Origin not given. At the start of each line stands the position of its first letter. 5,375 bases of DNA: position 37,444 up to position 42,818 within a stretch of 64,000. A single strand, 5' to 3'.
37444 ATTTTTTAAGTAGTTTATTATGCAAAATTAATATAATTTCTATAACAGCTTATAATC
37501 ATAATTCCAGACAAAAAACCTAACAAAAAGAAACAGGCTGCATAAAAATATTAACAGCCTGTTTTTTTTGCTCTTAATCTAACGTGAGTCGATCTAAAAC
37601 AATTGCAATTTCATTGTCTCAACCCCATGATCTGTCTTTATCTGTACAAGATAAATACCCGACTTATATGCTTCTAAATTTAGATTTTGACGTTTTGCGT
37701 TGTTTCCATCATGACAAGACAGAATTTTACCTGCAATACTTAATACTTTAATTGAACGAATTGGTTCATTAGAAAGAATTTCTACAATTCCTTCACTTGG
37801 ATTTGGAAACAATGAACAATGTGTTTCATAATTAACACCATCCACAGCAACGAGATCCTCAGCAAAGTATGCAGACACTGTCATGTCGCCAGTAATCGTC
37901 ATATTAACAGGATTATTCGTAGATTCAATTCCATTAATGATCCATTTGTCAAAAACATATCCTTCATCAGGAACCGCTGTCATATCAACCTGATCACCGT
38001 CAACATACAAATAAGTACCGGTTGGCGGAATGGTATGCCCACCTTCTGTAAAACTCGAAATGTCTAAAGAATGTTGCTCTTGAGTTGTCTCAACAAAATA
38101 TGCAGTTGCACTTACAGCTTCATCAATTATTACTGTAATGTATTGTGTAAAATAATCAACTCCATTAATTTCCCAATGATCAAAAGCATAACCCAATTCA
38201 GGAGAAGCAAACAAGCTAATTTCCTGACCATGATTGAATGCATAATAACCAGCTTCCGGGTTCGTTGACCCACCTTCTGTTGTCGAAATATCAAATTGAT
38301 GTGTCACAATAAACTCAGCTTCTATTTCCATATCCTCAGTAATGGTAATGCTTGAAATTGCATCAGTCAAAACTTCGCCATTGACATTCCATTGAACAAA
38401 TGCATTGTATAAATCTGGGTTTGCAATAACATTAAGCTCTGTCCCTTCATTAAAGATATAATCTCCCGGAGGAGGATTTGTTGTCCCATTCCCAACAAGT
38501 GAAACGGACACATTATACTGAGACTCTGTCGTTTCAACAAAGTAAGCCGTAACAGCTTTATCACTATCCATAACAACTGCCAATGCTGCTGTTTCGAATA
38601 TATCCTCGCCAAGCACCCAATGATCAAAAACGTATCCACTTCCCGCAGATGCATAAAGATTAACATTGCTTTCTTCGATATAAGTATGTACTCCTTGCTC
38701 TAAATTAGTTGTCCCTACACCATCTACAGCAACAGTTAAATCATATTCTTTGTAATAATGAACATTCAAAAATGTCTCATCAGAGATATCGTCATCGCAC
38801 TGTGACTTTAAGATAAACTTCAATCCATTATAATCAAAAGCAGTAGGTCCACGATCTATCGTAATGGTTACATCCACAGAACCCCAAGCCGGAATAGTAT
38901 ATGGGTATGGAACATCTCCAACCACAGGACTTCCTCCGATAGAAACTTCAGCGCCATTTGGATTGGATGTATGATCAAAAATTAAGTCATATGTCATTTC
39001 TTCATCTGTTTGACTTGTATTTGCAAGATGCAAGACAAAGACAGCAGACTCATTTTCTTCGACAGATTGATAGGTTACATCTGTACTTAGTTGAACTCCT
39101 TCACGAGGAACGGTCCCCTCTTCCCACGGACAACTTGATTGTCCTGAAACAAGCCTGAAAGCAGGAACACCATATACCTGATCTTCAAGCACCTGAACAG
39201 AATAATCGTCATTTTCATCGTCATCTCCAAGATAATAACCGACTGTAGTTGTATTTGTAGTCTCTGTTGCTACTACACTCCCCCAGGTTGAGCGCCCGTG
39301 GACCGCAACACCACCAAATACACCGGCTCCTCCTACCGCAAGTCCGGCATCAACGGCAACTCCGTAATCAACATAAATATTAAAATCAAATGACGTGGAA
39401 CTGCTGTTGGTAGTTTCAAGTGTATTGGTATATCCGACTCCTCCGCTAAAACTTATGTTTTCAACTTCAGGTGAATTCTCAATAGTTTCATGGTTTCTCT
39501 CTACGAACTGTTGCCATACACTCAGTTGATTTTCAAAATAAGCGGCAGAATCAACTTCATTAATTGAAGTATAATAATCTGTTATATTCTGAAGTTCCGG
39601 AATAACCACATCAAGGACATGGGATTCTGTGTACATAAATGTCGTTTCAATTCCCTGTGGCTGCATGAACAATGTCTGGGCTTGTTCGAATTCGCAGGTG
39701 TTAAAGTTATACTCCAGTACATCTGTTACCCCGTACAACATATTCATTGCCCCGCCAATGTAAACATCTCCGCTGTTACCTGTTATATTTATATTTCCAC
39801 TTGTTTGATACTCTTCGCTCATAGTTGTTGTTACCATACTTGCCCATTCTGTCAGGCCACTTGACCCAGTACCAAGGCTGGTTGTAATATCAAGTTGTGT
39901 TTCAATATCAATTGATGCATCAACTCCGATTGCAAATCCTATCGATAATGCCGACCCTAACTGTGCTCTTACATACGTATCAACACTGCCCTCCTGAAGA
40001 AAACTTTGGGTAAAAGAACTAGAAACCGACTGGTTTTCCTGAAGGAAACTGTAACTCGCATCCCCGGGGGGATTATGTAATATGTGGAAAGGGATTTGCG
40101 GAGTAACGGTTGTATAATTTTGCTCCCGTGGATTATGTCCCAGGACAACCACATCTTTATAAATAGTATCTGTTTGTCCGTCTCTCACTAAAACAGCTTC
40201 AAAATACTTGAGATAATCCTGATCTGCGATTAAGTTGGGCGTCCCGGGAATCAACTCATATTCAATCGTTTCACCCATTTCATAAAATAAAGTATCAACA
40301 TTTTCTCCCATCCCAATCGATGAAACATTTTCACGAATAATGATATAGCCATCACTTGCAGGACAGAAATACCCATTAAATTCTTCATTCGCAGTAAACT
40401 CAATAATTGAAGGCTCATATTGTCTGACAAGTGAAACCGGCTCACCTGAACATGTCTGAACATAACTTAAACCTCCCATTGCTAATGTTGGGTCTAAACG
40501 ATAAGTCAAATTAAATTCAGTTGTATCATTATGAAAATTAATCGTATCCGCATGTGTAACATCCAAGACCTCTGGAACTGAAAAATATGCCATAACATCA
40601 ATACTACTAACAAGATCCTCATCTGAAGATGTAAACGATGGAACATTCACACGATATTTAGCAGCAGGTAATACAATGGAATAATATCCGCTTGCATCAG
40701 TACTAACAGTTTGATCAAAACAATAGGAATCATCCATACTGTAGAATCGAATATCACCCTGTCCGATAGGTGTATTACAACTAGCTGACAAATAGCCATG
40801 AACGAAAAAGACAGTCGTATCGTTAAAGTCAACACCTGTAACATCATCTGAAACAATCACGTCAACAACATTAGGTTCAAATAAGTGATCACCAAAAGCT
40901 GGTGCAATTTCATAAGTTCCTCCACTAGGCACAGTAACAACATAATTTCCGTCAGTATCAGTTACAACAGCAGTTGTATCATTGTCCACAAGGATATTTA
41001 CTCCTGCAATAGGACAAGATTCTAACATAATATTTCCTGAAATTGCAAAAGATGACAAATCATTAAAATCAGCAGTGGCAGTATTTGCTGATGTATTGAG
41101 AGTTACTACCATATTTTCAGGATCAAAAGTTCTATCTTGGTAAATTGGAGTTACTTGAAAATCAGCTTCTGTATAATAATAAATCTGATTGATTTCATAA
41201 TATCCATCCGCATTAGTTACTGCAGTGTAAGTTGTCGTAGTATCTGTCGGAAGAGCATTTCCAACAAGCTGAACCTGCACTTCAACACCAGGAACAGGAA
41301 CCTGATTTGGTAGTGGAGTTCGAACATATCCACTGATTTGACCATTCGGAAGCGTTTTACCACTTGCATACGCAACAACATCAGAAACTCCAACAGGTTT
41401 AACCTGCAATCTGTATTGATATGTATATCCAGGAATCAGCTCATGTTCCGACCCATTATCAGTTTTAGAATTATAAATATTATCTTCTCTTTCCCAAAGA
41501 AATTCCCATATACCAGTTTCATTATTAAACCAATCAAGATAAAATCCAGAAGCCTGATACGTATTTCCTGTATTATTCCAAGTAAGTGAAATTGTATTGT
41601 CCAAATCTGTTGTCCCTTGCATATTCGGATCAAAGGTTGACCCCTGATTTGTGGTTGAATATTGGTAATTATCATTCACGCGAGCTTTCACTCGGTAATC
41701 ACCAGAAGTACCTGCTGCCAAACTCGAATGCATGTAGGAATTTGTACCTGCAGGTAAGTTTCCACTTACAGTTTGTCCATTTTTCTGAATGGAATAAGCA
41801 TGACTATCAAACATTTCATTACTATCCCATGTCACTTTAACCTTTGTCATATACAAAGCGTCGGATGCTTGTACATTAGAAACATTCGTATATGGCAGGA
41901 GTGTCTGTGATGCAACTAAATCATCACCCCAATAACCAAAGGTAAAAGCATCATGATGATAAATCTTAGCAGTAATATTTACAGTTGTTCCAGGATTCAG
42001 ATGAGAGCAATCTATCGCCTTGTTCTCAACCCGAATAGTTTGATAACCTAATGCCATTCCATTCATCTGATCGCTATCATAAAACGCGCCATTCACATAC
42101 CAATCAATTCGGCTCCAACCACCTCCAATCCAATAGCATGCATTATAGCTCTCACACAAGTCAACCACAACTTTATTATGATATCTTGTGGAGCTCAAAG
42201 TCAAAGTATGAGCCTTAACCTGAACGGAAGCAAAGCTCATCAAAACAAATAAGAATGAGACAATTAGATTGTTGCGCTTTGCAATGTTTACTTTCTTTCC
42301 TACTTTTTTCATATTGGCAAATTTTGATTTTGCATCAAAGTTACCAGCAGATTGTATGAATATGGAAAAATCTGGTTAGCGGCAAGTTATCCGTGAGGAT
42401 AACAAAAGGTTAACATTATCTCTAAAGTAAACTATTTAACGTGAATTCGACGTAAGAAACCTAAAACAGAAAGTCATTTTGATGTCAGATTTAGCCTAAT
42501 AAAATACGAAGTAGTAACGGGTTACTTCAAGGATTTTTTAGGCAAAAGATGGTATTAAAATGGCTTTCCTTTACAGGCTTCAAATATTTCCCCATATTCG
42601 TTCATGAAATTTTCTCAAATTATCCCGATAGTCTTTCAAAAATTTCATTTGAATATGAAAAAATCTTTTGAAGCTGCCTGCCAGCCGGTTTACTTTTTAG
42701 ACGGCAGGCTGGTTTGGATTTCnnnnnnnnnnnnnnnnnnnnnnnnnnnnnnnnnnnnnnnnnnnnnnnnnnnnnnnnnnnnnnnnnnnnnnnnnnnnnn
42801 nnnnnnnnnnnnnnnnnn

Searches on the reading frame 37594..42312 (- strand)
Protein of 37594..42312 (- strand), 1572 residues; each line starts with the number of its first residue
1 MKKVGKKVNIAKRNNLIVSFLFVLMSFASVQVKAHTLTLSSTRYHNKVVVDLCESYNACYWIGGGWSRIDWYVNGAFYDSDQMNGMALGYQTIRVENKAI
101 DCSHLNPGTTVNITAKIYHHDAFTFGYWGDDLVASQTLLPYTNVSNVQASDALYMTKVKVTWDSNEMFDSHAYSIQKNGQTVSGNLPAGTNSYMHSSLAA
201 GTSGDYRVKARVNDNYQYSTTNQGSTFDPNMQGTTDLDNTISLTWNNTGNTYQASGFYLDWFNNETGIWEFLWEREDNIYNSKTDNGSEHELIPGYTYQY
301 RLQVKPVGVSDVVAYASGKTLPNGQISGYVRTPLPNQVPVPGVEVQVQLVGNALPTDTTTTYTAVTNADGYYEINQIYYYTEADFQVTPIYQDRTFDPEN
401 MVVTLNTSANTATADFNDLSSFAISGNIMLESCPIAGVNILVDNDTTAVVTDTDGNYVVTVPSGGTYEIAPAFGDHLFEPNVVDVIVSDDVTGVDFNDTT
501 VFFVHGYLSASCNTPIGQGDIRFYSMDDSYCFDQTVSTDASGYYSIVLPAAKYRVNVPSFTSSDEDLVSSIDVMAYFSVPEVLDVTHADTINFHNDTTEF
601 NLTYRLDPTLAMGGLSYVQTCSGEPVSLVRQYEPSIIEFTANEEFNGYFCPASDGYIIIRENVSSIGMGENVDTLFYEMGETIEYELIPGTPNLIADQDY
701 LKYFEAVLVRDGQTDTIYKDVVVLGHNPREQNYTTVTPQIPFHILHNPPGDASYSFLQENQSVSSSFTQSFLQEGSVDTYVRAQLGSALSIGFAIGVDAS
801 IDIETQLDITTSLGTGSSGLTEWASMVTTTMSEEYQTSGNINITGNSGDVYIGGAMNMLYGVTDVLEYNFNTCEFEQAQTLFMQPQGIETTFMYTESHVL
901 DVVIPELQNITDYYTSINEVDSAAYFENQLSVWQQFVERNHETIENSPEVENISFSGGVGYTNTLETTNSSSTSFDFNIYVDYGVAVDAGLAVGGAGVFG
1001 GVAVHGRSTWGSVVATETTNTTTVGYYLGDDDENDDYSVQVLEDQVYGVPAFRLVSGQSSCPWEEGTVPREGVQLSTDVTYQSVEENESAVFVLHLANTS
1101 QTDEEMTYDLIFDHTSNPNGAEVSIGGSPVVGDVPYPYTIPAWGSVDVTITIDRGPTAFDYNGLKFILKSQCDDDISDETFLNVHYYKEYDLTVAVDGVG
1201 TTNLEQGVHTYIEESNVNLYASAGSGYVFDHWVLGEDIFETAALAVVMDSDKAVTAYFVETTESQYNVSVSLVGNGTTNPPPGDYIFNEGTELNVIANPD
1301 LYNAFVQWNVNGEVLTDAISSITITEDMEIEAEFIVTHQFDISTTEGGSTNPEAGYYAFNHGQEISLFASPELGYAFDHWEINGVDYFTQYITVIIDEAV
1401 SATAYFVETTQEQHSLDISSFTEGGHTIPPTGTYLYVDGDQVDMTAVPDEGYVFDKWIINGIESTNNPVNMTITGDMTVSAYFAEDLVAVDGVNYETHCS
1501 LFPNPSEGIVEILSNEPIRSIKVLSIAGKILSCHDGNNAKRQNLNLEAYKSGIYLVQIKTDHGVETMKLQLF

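Call 10: search_protein_families(library=pfam, proteins=[window:37594-42312:-])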
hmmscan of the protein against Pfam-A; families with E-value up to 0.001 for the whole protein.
window:37594-42312:- (1572 aa): 5 families
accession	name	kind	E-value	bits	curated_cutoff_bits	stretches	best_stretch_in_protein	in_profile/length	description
PF18998.6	Flg_new_2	-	3.3e-28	97.9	23.6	3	1428-1485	14-71/73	Divergent InlB B-repeat domain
PF18962.6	Por_Secre_tail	-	5.5e-12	46.2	27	1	1501-1569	1-73/75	Secretion system C-terminal sorting domain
PF13620.12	CarboxypepD_reg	-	1.2e-10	42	32.3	0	325-377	1-45/82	Carboxypeptidase regulatory-like domain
PF13715.12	CarbopepD_reg_2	-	9.5e-10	38.8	32.2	1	424-469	1-48/88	CarboxypepD_reg-like domain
PF17210.9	SdrD_B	-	3.8e-05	24.3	29.7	0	177-253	34-109/112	SdrD B-like domain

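Call 17: list_cluster_members(proteins=[P0001, window:37594-42312:-, window:43603-45078:-, window:46502-47608:+])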
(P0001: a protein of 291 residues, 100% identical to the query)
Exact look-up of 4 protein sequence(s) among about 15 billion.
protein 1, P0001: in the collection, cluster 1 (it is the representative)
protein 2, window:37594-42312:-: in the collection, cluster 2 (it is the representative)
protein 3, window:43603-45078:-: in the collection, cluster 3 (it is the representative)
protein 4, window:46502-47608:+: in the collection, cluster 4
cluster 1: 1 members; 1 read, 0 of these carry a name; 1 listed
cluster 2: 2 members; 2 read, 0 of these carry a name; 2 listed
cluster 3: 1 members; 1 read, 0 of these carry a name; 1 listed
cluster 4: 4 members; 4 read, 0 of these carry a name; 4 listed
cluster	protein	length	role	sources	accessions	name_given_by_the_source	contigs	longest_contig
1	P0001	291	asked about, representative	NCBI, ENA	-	-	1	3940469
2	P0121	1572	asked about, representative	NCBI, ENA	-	-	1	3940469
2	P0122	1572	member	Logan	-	-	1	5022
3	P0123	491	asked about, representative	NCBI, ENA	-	-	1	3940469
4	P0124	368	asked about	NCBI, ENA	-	-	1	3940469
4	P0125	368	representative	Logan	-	-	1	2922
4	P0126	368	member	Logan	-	-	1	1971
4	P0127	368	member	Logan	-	-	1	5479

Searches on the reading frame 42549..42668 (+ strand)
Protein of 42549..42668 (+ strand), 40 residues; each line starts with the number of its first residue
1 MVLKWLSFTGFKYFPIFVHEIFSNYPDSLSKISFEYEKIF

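Call 43: list_cluster_members(proteins=[window:42549-42668:+, window:42604-42723:+])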
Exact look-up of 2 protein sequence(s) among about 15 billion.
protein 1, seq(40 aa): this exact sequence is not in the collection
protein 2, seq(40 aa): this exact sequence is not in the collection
